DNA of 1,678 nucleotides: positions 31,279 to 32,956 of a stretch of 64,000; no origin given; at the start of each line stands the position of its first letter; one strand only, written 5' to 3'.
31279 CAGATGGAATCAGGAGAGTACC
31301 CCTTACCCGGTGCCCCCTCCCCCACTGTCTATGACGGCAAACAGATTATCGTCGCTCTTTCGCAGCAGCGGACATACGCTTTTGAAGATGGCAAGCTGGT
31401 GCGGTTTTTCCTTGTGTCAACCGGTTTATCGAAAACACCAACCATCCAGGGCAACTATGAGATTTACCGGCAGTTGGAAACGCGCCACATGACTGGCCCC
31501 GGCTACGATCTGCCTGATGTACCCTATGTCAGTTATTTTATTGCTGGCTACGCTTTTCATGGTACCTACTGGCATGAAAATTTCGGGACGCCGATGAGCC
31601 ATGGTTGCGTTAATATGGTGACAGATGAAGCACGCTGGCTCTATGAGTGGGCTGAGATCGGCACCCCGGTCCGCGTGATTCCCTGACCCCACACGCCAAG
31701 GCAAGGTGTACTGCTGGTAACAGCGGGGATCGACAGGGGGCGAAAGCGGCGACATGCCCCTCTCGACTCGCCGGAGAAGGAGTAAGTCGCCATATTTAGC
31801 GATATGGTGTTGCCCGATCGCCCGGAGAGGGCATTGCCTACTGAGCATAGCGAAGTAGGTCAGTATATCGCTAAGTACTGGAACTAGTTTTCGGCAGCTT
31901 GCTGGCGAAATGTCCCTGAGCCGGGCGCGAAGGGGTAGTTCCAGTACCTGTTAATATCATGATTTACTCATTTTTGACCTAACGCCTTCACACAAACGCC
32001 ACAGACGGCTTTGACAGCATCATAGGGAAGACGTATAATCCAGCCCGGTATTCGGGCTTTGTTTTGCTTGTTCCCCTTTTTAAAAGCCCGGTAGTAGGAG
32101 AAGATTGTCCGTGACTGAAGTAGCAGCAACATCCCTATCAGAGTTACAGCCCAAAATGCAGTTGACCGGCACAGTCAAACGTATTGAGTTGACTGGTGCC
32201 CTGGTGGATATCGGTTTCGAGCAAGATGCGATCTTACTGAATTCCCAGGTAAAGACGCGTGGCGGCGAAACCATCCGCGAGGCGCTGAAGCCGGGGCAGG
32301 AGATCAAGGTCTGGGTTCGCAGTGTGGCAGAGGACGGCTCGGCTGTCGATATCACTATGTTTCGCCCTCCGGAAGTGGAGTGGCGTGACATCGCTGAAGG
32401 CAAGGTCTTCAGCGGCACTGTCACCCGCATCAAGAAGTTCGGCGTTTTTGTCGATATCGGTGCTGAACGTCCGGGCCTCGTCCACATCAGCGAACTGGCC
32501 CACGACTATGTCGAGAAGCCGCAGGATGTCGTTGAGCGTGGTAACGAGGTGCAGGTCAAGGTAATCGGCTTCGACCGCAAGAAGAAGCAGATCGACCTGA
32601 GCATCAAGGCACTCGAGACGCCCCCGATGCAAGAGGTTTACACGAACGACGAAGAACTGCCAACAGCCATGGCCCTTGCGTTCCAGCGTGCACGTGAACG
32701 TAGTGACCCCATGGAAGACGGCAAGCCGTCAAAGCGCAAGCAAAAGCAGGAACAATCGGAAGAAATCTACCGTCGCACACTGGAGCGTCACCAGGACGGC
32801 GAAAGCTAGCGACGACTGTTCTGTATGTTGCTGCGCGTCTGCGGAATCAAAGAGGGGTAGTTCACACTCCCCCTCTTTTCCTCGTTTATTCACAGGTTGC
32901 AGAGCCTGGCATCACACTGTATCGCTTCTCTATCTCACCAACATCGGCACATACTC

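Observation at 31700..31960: Hairpin-dense 0.26-kb intergenic segment: candidate structured RNA of unknown class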

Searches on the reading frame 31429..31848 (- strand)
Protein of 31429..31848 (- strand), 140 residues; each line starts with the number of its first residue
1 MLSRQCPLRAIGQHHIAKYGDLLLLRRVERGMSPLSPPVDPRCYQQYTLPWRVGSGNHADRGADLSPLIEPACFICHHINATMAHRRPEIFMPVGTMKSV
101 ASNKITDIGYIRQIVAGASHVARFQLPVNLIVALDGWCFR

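Call 12: search_protein_families(library=pfam, proteins=[window:31429-31848:-])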
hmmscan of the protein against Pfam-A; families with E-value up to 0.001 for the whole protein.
window:31429-31848:- (140 aa): 0 families

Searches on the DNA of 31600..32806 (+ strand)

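Call 4: search_rna_families(source=window, start=31600, end=32200, threshold=evalue, max_evalue=10, show_alignments=3)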
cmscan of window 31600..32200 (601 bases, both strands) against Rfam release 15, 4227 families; matches with E-value up to 10: 3.
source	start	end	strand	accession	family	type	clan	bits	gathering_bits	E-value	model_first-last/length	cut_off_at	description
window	31687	31829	-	RF02184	ST7-OT3_2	Gene; lncRNA;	-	19.3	100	0.59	1-138/138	no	ST7 overlapping transcript 3 conserved region 2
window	31889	31946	+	RF02987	GA-cis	Gene; sRNA;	-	18.3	34.7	0.33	1-88/88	no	GA-cis RNA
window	31954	32028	-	RF01516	v-snoRNA-1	Gene; snRNA; snoRNA; CD-box;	-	12.3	75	9.4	1-65/65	no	Human herpesvirus 1 small nucleolar RNA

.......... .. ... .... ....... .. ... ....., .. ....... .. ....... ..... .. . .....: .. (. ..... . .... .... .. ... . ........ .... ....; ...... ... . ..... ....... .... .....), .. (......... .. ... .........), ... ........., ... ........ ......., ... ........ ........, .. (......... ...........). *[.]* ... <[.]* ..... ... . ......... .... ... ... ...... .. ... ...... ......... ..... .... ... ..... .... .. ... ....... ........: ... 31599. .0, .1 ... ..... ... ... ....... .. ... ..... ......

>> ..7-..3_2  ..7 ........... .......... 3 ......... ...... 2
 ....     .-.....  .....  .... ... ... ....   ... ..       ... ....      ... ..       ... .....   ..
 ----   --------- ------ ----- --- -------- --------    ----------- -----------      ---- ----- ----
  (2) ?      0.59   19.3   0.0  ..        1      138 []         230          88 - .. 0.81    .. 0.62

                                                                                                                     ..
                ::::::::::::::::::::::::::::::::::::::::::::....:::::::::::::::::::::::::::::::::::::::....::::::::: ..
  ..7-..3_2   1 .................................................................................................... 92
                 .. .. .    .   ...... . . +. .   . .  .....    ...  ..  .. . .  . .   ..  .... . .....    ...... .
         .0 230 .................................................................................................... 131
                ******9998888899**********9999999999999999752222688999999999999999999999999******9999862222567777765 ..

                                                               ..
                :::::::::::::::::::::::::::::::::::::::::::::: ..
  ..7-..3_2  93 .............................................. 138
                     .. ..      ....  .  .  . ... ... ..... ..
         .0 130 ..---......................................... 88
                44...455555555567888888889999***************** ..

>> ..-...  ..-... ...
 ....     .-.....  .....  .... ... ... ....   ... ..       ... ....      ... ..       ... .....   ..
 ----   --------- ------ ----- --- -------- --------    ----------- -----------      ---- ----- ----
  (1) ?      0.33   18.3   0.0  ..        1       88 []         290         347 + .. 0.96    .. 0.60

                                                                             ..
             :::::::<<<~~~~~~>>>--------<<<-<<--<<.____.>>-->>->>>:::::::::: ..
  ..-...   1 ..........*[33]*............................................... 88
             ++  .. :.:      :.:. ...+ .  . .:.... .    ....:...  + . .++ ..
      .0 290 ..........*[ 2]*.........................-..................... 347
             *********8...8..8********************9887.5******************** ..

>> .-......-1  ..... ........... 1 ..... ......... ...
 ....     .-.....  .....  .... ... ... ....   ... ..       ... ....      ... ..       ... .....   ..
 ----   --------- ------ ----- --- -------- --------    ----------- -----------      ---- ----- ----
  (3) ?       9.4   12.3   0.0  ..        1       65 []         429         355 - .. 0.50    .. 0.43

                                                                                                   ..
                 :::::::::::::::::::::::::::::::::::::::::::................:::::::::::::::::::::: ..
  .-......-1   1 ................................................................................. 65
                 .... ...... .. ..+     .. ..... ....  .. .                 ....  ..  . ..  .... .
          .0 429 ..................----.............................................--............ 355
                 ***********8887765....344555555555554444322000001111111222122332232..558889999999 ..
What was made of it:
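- On Any Rfam 15 RNA family: The best permissive hits are GA-cis at 18.3 bits against 34.7, and two implausible eukaryotic or viral families (call 4).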

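Call 27: search_dna_similar(query=window:31687-32010:+, collection=phages, mode=distant, max_evalue=1)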
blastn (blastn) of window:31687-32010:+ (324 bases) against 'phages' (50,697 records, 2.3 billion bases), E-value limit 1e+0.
No match.

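Call 28: search_dna_similar(query=window:31687-32010:+, collection=plasmids, mode=distant, max_evalue=1)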
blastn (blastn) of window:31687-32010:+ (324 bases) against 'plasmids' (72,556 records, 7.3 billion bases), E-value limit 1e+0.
Records with a match: 2; places in all: 2; records where one place covers at least 80% of the query: 0.
Best place of each record, by identity: 90-95% 2.
By first word of the organism name: Jeotgalibacillus 1; Mycoplasmopsis 1.
By predicted mobility (MOB-suite, as given by PLSDB): non-mobilizable 2.
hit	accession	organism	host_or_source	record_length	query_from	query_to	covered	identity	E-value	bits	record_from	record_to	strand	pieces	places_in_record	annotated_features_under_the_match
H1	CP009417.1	Jeotgalibacillus malaysiensis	-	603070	285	313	9%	93.1%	1e+0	41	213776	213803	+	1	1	hypothetical protein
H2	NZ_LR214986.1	Mycoplasmopsis cynos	Dog,lung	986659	263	289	8%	92.6%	1e+0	41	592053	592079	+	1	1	Mbov_0401 family ICE element transposase-like protein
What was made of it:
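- Tried and rejected: BLASTN of the region against phage and plasmid collections: nothing or chance matches (calls 27, 28).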

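Call 49: search_rna_families(source=L003, start=700, end=1720, threshold=evalue, max_evalue=10)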
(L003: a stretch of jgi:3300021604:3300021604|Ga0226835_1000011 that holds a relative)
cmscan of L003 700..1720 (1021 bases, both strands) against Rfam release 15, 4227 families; matches with E-value up to 10: 7.
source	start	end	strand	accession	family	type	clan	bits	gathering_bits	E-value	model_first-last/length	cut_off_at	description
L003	856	884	-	RF01356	CRISPR-DR28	Gene; CRISPR;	-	23.3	35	0.17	1-24/24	no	CRISPR RNA direct repeat element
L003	915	1076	-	RF02043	HOTTIP_4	Gene; lncRNA;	-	20.5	45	0.67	1-166/166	no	HOXA transcript at the distal tip, conserved region 4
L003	1292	1322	-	RF03339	mir-3047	Gene; miRNA;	-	17.7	53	2.3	1-61/61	no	mir-3047 microRNA precursor family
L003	1240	1275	+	RF03254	mir-9460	Gene; miRNA;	-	16.3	85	2.4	18-53/68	no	mir-9460 microRNA precursor family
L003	1007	1048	+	RF00184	PVX_3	Cis-reg;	-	16.2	42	1.2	1-54/54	no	Potato virus X cis-acting regulatory element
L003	1288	1331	-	RF04336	Plastid-petD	Intron;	-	16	65.5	3.1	1-47/47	no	Plastid-petD group II-D5 intron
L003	1270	1326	-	RF01613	ceN109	Gene; snRNA; snoRNA; CD-box;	-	15.9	52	2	1-67/67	no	Nematode snoRNA ceN109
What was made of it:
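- On Any Rfam 15 RNA family: The L003 homologue gives only noise (call 49).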
